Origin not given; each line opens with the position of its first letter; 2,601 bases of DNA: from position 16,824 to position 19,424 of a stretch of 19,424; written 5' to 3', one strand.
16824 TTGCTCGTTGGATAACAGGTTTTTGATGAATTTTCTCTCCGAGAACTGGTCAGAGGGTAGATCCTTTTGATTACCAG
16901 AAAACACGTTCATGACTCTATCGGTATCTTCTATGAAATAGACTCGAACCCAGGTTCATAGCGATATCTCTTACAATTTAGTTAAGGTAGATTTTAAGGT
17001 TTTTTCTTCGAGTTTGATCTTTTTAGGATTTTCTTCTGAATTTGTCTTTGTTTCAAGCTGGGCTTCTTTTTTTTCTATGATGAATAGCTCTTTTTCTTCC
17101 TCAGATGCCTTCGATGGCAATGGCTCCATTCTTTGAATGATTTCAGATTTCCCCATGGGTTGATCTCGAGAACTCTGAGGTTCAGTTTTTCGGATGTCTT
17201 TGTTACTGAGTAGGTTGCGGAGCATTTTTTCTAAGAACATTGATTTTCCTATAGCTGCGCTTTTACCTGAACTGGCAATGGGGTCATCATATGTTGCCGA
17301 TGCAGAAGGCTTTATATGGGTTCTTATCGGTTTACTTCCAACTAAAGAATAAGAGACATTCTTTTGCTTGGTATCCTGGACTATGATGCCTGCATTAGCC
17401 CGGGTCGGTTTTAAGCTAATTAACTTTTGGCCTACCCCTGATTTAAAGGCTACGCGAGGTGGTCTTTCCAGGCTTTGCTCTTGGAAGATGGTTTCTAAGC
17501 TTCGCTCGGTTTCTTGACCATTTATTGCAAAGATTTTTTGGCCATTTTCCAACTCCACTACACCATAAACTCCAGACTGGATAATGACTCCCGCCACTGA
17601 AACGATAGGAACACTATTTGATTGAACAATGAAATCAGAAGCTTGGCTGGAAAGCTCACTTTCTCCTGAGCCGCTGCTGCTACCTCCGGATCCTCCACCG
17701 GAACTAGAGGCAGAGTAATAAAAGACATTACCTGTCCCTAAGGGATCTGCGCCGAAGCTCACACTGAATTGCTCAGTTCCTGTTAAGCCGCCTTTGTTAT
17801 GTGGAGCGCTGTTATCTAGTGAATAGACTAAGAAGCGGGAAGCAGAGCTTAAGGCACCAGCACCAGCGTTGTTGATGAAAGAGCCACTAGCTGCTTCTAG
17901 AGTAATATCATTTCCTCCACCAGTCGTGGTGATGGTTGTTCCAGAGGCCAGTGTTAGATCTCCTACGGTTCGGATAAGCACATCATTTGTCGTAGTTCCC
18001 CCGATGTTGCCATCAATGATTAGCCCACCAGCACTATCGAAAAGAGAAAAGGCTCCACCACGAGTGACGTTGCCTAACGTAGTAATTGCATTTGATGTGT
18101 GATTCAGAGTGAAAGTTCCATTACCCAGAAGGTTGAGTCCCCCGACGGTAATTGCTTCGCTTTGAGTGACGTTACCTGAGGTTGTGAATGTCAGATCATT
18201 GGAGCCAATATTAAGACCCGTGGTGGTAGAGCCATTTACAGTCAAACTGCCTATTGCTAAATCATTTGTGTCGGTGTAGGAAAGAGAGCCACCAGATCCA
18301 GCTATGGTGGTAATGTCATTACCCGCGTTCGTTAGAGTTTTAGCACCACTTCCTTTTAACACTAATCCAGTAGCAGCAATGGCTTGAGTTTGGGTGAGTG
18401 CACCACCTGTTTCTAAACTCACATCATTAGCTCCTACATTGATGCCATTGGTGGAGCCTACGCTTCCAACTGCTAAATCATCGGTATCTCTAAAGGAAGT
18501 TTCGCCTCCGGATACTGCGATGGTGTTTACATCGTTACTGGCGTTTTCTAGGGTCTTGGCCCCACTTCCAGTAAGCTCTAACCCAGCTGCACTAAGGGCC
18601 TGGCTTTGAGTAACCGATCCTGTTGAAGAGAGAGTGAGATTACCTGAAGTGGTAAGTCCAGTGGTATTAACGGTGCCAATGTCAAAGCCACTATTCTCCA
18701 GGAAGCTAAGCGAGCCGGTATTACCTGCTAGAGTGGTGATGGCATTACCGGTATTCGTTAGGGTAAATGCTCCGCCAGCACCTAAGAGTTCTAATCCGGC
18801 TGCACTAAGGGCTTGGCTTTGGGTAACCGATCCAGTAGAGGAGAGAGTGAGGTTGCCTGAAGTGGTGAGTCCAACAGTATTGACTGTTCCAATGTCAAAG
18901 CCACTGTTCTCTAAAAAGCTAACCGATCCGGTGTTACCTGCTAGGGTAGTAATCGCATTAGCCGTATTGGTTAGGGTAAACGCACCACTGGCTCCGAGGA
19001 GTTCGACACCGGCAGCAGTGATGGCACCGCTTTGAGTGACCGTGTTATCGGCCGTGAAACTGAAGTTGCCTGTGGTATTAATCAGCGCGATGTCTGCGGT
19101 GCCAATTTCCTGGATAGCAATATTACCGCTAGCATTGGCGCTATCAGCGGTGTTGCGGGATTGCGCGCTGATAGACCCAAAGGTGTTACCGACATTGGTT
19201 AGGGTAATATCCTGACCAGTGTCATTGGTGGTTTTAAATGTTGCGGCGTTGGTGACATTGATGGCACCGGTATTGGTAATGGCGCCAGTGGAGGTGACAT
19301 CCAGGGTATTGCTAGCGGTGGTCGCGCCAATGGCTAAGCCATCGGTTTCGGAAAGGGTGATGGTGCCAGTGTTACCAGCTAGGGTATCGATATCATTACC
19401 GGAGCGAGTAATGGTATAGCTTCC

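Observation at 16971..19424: Very large beta-helical repeat protein with Pmp-like GGA[F/L]/FxxN tetrapeptides but no autotransporter barrel.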

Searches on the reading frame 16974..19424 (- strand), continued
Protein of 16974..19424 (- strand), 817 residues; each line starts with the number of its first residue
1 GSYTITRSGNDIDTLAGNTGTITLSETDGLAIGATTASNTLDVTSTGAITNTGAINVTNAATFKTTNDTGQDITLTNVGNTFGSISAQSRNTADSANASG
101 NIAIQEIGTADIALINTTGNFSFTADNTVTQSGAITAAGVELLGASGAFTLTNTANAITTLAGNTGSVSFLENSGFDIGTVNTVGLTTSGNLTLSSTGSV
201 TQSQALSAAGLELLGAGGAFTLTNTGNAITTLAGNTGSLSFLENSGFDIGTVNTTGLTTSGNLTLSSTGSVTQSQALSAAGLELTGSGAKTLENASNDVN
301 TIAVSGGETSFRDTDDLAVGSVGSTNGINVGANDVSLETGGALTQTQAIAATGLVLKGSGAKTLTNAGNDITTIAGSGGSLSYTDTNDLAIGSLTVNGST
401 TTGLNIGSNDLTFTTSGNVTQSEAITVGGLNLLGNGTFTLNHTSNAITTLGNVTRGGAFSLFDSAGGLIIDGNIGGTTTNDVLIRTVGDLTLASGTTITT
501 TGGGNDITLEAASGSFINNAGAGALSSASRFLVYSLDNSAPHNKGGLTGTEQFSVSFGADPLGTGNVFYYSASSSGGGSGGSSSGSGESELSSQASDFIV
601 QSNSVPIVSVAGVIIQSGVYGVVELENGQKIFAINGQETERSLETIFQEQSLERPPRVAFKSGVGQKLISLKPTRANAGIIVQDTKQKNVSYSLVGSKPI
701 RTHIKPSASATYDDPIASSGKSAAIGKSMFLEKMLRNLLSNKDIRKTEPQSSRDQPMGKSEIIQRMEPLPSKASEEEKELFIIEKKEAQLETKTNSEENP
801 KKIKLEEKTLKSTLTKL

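Call 42: predict_structure(alignment_id=A1)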
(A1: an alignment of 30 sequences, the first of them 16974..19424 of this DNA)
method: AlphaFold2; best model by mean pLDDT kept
length: 817 residues; sequences in the alignment: 30
mean_pLDDT: 75.0   pTM: 0.68
mean pLDDT of the five models: 75.0, 74.3, 73.9, 74.0, 70.5
residues with pLDDT >= 90: 430; 70-90: 105; 50-70: 49; < 50: 233
segments of 3 or more residues with pLDDT < 50: 536-766
pLDDT, mean of each block of 10 residues (from residue 1): 70 66 90 91 94 88 92 96 94 69 95 96 97 97 97 98 98 98 98 98 98 97 98 98 98 98 98 98 98 98 98 98 98 97 98 97 97 96 96 94 95 95 96 94 95 91 90 78 90 87 79 76 64 57 43 42 38 37 38 37 34 32 34 34 41 38 33 29 30 28 27 30 33 42 31 31 45 76 82 72 81 77
secondary structure, 60 per line:
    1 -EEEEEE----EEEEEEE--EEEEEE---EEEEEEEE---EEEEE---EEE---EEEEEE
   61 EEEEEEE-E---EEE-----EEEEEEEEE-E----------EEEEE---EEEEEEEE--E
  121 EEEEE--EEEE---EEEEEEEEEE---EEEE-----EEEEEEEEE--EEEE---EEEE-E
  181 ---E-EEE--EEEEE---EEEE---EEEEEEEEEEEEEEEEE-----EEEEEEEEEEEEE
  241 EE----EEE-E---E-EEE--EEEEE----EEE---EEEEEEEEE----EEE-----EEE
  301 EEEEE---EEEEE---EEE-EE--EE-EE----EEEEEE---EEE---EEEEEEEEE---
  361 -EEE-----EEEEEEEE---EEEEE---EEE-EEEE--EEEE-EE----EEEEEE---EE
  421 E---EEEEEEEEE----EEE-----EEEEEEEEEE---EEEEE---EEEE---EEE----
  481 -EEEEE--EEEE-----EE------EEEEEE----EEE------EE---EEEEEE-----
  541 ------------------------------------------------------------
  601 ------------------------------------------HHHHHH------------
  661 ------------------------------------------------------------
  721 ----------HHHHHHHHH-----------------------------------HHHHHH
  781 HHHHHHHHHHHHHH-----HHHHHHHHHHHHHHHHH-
elements in order (helices of 4 or more, strands of 3 or more residues): E2-7 E12-18 E21-26 E30-37 E41-45 E49-51 E55-67 E73-75 E81-89 E102-106 E110-117 E120-125 E128-131 E135-144 E148-151 E157-165 E168-171 E175-178 E186-188 E191-195 E199-202 E206-222 E228-242 E247-249 E257-259 E262-266 E271-273 E277-285 E290-292 E298-305 E309-313 E317-319 E334-339 E343-345 E349-357 E362-364 E370-377 E381-385 E389-391 E393-396 E399-402 E410-415 E419-421 E425-433 E438-440 E446-455 E459-463 E467-470 E474-476 E482-486 E489-492 E506-511 E516-518 E530-535 H643-648 H731-739 H775-794 H800-816

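Call 45: fold_search(model_id=the predicted structure, library=pdb)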
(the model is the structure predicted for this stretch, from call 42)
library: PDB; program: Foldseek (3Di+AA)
matches with E <= 10: 28; with E <= 0.001: 0
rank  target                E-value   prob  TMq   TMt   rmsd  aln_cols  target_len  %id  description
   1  4rm6                  2.3e-01  0.28  0.23  0.24  14.9       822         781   10  Crystal structure of Hemopexin Binding Protein (released 2016-05-18)
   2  4rt6_A                8.5e-01  0.12  0.21  0.21  15.6       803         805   11  Structure of a complex between hemopexin and hemopexin binding protein (released 2016-05-18)
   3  6p5t_D                1.6e+00  0.08  0.16  0.17  21.1       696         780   15  Surface-layer (S-layer) RsaA protein from Caulobacter crescentus bound to strontium and iodide (released 2020-01-15)
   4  8vbb_A                1.7e+00  0.15  0.25  0.21  13.6       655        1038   17  The secreted adhesin EtpA of Enterotoxigenic Escherichia coli in complex with the mouse mAb 1G05 (released 2024-09-04)
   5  4g8a_A                1.7e+00  0.03  0.11  0.14  19.3       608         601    9  Crystal structure of human TLR4 polymorphic variant D299G and T399I in complex with MD-2 and LPS (released 2012-10-17)
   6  4xkv                  2.0e+00  0.01  0.08  0.10  21.8       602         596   11  Tailspike protein mutant D339N of E. coli bacteriophage HK620 (released 2016-01-20)
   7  2odl                  3.0e+00  0.03  0.09  0.14  18.0       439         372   12  Crystal structure of the HMW1 secretion domain from Haemophilus influenzae (released 2007-08-21)
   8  4i84_A                3.4e+00  0.04  0.10  0.20  15.6       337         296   11  The crystal structure of the Haemophilus influenzae HxuA secretion domain involved in the two-partner secretion pathwa (released 2013-11-13)
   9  4xn0                  4.5e+00  0.01  0.07  0.09  23.1       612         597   10  Tailspike protein mutant E372A of E. coli bacteriophage HK620 (released 2016-01-27)
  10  4xr6_A                4.7e+00  0.01  0.09  0.12  19.8       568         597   10  Tailspike protein double mutant D339A/E372Q of E. coli bacteriophage HK620 in complex with hexasaccharide (released 2016-01-27)
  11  4xon                  4.7e+00  0.01  0.08  0.10  21.4       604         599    9  Tailspike protein double mutant D339N/E372Q of E. coli bacteriophage HK620 (released 2016-01-27)
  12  1g97                  4.9e+00  0.03  0.08  0.11  12.1       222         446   13  S.PNEUMONIAE GLMU COMPLEXED WITH UDP-N-ACETYLGLUCOSAMINE AND MG2+ (released 2001-05-22)
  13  1hv9_B                4.9e+00  0.02  0.08  0.11  13.2       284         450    8  STRUCTURE OF E. COLI GLMU: ANALYSIS OF PYROPHOSPHORYLASE AND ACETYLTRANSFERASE ACTIVE SITES (released 2001-02-21)
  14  8glv_5V               5.1e+00  0.04  0.04  0.12  42.2       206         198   12  96-nm repeat unit of doublet microtubules from Chlamydomonas reinhardtii flagella (released 2023-05-31)
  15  6n2b_A                5.3e+00  0.01  0.08  0.12  29.8       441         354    9  The Crystal Structure of Caldicellulosiruptor kristjanssonii Tapirin C-terminal domain (released 2018-12-19)
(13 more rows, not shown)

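Call 47: search_solved_structures(query=window:16974-19424:-, max_evalue=1)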
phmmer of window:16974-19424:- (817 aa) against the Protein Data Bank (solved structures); distinct sequences matched with E-value up to 1: 3.
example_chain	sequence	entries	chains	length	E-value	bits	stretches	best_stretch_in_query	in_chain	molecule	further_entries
9hi3_A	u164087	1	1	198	0.53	12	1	90-193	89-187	Protein TonB,Ferredoxin-1, chloroplastic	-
9gyr_A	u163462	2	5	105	0.94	11.2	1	105-194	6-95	Ferredoxin-1, chloroplastic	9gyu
29ki_A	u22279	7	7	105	0.94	11.2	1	105-194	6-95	Ferredoxin-1, chloroplastic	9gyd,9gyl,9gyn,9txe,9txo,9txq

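Call 59: search_protein_families(library=pfam, proteins=[L002:13301-14035:+], max_evalue=10)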
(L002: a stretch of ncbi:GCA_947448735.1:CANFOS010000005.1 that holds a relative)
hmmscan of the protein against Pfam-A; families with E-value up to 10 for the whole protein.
L002:13301-14035:+ (245 aa): 1 family
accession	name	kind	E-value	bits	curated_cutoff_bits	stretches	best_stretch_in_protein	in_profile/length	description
PF18886.6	DUF5649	-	6.3e-06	26.8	25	1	2-46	19-64/68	Repeats of unknown function (DUF5649)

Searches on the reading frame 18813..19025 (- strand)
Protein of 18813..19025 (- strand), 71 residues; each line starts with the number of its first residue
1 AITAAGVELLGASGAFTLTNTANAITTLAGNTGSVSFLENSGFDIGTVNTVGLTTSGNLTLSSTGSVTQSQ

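Call 36: find_related_loci(query=A3, collection=genome_contigs, flank=10000)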
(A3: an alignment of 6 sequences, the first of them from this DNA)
Query A3 (71 aa) in genome_contigs; peptide patterns used: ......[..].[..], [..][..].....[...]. (x = any residue, [..] = any of these).
98 stretches matched a pattern; 31 encode a relative of the query (tblastn E <= 1e-3); 28 distinct loci.
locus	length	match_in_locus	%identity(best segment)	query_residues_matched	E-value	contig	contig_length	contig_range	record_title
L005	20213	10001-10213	83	1-71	4e-31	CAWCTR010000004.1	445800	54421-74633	MAG: uncultured delta proteobacterium isolate MFD01476.bin.2.8 genome assembly, contig: contig_16361, whole genome shotg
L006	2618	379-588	81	2-71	5e-30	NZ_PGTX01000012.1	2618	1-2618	Polynucleobacter brandtiae strain UB-Domo-W1 Ga0139088_112, whole genome shotgun sequence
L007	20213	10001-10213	77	1-71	2e-29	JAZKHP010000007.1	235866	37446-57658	MAG: Pseudomonadota bacterium isolate DC_SW_03_SPN07022020-bin023 DCSW031SPN_B023_0_000000000007, whole genome shotgun s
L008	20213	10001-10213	80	1-71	1e-29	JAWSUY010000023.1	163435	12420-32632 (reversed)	MAG: Agarilytica sp. isolate BHT04_PHB_gam1 A6P3HB_contig_258, whole genome shotgun sequence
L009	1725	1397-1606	85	1-71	9e-30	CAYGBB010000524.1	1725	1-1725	MAG TPA_asm: uncultured Moraxellaceae bacterium isolate ERP113451_co1_159 genome assembly, contig: NODE_136813_length_17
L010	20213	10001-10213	76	1-71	3e-29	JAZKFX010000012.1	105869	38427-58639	MAG: Pseudomonadota bacterium isolate DC_RB_04_SPN110320-bin021_1_1 DCRB04SPN_B021_1_1_000000000012, whole genome shotgu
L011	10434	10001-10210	81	2-71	1e-28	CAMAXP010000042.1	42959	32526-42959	MAG: Bordetella parapertussis isolate MH-08apr19-17 genome assembly, contig: MH-08apr19-C1972, whole genome shotgun sequ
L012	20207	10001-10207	77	1-69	3e-28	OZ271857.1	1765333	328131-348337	Methylophilaceae bacterium isolate RH-M31 genome assembly, chromosome: RHM31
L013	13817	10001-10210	73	2-71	6e-28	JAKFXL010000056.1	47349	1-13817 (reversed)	MAG: Gammaproteobacteria bacterium isolate ND3_Bin_17 ND3_0000127, whole genome shotgun sequence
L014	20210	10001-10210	80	2-71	9e-31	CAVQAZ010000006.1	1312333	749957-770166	MAG: uncultured Gammaproteobacteria bacterium isolate MFD09964.bin.1.308 genome assembly, contig: contig_4337, whole gen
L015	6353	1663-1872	77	2-71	1e-27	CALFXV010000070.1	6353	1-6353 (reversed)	MAG TPA_asm: uncultured Methylotenera sp. isolate SRR6231131_bin.0_CONCOCT_v1.1_MAG genome assembly, contig: ERZ650249.2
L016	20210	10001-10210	71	2-71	8e-28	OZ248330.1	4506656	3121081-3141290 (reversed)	Burkholderiaceae bacterium isolate RE-10 genome assembly, chromosome: RE-10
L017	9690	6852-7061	71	2-71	9e-26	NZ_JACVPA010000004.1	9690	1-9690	Polynucleobacter nymphae strain AP-Mumm-500A-B3 NODE_4_length_9917_cov_211.921, whole genome shotgun sequence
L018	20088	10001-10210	70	2-71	1e-25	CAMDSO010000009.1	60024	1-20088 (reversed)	MAG: Bordetella parapertussis isolate TrH-03may19-76 genome assembly, contig: TrH-03may19-C562, whole genome shotgun seq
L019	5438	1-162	89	18-71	6e-24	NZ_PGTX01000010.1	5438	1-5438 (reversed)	Polynucleobacter brandtiae strain UB-Domo-W1 Ga0139088_110, whole genome shotgun sequence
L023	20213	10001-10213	65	2-71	8e-20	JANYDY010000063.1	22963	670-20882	MAG: Betaproteobacteria bacterium isolate 336R_metabinner_94 336R_k141_1417921, whole genome shotgun sequence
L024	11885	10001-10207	63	1-70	1e-19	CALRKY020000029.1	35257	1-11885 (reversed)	MAG: Synechococcus sp. UW140 isolate JJ-K1HD4-379-1-mx-bin574 genome assembly, contig: JJ-SEL19C6-181-C151, whole genome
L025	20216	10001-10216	58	1-71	3e-18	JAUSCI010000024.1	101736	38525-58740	MAG: Sulfuritalea sp. isolate E14_concoct.bin.1 E14_k141_284060, whole genome shotgun sequence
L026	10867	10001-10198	61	1-66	1e-16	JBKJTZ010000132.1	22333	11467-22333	MAG: Lacunisphaera sp. isolate ant_bin.643 k117_2662724, whole genome shotgun sequence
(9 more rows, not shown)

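Call 41: search_protein_families(library=pfam, proteins=[L026:6836-8635:+, L026:4986-6848:-, L026:1426-4683:+, L024:380-2179:+, L025:2957-4756:+, L023:2-2647:+, L025:1829-2884:-, L018:834-1949:+], max_evalue=0.001)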
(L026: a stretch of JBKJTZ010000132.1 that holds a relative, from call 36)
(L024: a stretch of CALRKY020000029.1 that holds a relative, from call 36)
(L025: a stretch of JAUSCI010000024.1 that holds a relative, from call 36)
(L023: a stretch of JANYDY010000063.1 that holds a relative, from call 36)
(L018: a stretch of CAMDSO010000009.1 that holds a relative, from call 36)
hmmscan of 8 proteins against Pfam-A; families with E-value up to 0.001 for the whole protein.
L026:6836-8635:+ (600 aa): 1 family
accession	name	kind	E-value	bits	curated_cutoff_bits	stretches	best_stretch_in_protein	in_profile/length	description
PF05860.19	TPS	-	2.5e-32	113.2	33.5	1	49-294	5-249/252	TPS secretion domain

L026:4986-6848:- (621 aa): 0 families

L026:1426-4683:+ (1086 aa): 4 families
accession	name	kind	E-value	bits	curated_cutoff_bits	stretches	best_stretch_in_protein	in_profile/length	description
PF06580.19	His_kinase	-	9e-22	77.6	25.2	1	889-967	1-79/81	Histidine kinase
PF07495.19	Y_Y_Y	-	1.7e-08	34.6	26.6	1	753-810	6-64/65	Y_Y_Y domain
PF07494.17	Reg_prop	-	3.9e-07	29.9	20.4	0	425-443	5-23/24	Two component regulator propeller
PF24421.1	Ig_J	-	8.9e-05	23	29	1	770-812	61-103/104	Tip attachment protein J, Ig-like domain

L024:380-2179:+ (600 aa): 1 family
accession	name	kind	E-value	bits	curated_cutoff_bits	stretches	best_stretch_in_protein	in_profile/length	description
PF05860.19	TPS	-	1.1e-22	81.7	33.5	1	101-362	4-237/252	TPS secretion domain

L025:2957-4756:+ (600 aa): 1 family
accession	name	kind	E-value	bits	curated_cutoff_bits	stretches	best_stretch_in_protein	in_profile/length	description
PF05860.19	TPS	-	2.2e-22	80.6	33.5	1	48-270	14-242/252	TPS secretion domain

L023:2-2647:+ (882 aa): 0 families

L025:1829-2884:- (352 aa): 0 families

L018:834-1949:+ (372 aa): 0 families

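Call 59: search_protein_families(library=pfam, proteins=[L007:11900-12994:+, L026:10001-10867:+], max_evalue=10)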
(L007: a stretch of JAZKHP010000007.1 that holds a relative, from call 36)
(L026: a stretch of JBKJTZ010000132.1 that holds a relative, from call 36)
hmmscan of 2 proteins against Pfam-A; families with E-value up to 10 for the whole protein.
L007:11900-12994:+ (365 aa): 2 families
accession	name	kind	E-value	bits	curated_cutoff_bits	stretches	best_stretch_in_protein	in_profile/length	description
PF18657.6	YDG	-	6e-21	74.9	25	2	147-219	10-81/85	YDG domain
PF18676.6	MBG_2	-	4.4e-14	53.3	25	1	65-140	4-71/72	MBG domain (YGX type)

L026:10001-10867:+ (289 aa): 1 family
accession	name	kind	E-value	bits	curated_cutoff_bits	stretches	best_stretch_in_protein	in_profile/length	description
PF18676.6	MBG_2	-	1.3e-14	54.9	25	1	164-250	1-72/72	MBG domain (YGX type)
